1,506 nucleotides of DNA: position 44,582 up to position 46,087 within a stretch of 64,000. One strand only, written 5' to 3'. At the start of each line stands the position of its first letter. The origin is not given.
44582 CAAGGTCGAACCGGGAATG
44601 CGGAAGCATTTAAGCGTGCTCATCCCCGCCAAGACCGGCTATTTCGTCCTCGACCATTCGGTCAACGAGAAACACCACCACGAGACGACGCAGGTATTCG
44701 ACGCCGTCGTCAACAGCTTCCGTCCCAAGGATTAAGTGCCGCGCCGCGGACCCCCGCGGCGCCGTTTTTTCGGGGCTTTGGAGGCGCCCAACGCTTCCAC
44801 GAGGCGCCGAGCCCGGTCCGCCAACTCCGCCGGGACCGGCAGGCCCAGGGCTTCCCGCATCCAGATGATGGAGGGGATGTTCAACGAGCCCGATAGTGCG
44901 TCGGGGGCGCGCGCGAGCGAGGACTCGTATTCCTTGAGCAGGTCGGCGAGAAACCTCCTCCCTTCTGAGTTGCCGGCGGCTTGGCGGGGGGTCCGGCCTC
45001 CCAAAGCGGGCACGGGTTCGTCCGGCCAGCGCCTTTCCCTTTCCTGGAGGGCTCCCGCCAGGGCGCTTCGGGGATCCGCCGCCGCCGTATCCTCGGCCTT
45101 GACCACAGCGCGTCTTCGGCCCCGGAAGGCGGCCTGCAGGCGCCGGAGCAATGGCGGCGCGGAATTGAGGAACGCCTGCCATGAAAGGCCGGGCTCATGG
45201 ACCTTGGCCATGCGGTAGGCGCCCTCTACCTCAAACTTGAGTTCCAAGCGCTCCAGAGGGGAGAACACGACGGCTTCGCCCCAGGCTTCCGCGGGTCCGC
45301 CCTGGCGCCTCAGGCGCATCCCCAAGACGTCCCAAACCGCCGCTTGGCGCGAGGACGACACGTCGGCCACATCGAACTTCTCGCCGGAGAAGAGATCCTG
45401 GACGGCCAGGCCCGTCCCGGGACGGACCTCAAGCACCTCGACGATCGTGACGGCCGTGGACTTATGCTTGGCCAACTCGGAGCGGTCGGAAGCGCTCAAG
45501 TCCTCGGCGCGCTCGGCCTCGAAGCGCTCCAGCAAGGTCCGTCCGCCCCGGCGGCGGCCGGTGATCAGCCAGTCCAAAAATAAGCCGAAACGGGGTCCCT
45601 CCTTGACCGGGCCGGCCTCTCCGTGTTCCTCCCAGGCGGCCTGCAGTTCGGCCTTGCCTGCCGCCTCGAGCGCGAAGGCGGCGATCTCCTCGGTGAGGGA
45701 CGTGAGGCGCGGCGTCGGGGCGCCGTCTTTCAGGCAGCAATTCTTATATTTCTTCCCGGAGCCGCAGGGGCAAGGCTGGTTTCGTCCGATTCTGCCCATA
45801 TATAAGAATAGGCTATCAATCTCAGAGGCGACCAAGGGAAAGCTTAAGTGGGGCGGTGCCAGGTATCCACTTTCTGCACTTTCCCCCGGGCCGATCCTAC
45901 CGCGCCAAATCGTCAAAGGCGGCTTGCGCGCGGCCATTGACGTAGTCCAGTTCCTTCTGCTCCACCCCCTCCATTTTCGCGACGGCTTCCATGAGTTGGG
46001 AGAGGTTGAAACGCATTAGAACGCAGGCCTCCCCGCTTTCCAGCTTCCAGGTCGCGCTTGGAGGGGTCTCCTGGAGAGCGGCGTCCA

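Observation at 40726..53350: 12.6-kb island of secreted proteins bounded by distant paralogs and enriched in HExxH-motif proteins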

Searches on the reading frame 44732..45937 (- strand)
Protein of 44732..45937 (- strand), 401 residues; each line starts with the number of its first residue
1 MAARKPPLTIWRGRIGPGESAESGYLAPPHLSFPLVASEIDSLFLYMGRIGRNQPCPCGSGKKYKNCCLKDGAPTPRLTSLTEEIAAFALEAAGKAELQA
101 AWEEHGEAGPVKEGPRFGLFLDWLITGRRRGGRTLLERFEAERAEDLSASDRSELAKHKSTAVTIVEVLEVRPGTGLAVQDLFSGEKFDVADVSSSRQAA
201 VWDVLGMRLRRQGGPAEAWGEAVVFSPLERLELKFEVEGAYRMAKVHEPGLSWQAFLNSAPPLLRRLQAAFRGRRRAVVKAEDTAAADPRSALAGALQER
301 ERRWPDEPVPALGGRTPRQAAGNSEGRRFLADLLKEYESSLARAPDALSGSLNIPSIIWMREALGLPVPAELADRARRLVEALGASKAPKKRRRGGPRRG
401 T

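Call 3: search_protein_families(library=pfam, proteins=[window:44732-45937:-], max_evalue=0.1)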
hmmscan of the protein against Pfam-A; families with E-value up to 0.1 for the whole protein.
window:44732-45937:- (401 aa): 2 families
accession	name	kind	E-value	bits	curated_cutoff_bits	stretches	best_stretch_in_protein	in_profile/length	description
PF02810.21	SEC-C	-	2.7e-09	37.1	20.4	1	52-69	1-18/19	SEC-C motif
PF09722.15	Xre_MbcA_ParS_C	-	0.0013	19.2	24.5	1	299-334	10-45/51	Antitoxin Xre/MbcA/ParS C-terminal toxin-binding domain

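Call 36: search_protein_families(library=ncbifam, proteins=[window:44732-45937:-], max_evalue=1)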
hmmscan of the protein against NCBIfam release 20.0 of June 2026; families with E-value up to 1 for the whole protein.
window:44732-45937:- (401 aa): 10 families
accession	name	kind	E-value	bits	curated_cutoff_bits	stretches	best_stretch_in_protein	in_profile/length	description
NF004088.0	PRK05590.1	equivalog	2.2e-09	37.9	140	1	48-70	143-165/166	hypothetical protein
NF002449.0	PRK01617.1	equivalog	4.5e-07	30.3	141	1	49-68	133-152/154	hypothetical protein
NF007704.0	PRK10396.1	equivalog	6.3e-07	29.6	149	1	49-70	200-221/221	hypothetical protein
NF002592.0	PRK02250.1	equivalog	1.4e-06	28.6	158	1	49-68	147-166/167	hypothetical protein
TIGR04102.1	SWIM_PBPRA1643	hypoth_equivalog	5.2e-06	26.8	68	1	51-68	90-107/108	PBPRA1643 family SWIM/SEC-C metal-binding motif protein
NF001213.0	PRK00183.1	equivalog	4.9e-05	23.4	158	1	49-69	133-153/157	hypothetical protein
NF049845.1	Xre_ParS_antitoxin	subfamily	0.017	15.2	90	1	299-338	68-107/112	type II RES/Xre toxin-antitoxin system antitoxin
NF002486.0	PRK01752.1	equivalog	0.022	14.7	120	1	53-68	138-153/157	YchJ family protein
NF008970.0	PRK12318.1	equivalog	0.022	14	267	1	50-69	1-20/291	methionyl aminopeptidase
NF003262.0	PRK04233.1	equivalog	0.048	13.7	204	1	53-76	7-32/129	hypothetical protein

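Call 37: search_protein_families(library=padloc, proteins=[window:44732-45937:-], max_evalue=0.1)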
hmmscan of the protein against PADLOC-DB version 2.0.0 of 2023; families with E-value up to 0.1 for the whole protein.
window:44732-45937:- (401 aa): 8 families
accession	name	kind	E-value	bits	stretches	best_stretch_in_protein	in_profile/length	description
PDLC04917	PDC-S12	-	3.6e-07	28.3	1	49-70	197-218/218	-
PDLC00833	E1-E2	-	7e-06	23.7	1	48-70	170-192/222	E1-E2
PDLC00872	E2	-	3.4e-05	21.4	1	47-70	165-188/216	E2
PDLC00865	E2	-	9.1e-05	20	1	48-71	168-191/219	E2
PDLC00861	E2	-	0.0054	14.3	1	51-71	177-197/232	E2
PDLC00871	E2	-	0.013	13.2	1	50-68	170-188/241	E2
PDLC02697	Orf5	-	0.022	11.3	1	79-171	237-326/585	Orf5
PDLC00870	E2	-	0.091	10.8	0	54-68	175-189/223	E2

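Call 90: search_protein_families(library=pfam, proteins=[window:44732-45799:-], max_evalue=10)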
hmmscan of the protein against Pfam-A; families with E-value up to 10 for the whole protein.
window:44732-45799:- (355 aa): 2 families
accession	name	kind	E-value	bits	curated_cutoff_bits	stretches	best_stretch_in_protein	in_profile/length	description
PF02810.21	SEC-C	-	2.3e-09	37.4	20.4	1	6-23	1-18/19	SEC-C motif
PF09722.15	Xre_MbcA_ParS_C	-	0.00094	19.6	24.5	1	253-288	10-45/51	Antitoxin Xre/MbcA/ParS C-terminal toxin-binding domain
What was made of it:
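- On LPP20 lipoprotein family (Pfam PF02169): No hit for the 329-aa protein or for either repeat at E<=10 (calls 3, 90).
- On SEC-C motif proteins (PF02810): E=2.7e-9, 37 bits against a cut-off of 20.4 (calls 3, 90).
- Checked: There is no Pfam or NCBIfam hit for the whole protein or either repeat, even at E<=10 (calls 3, 36, 90).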
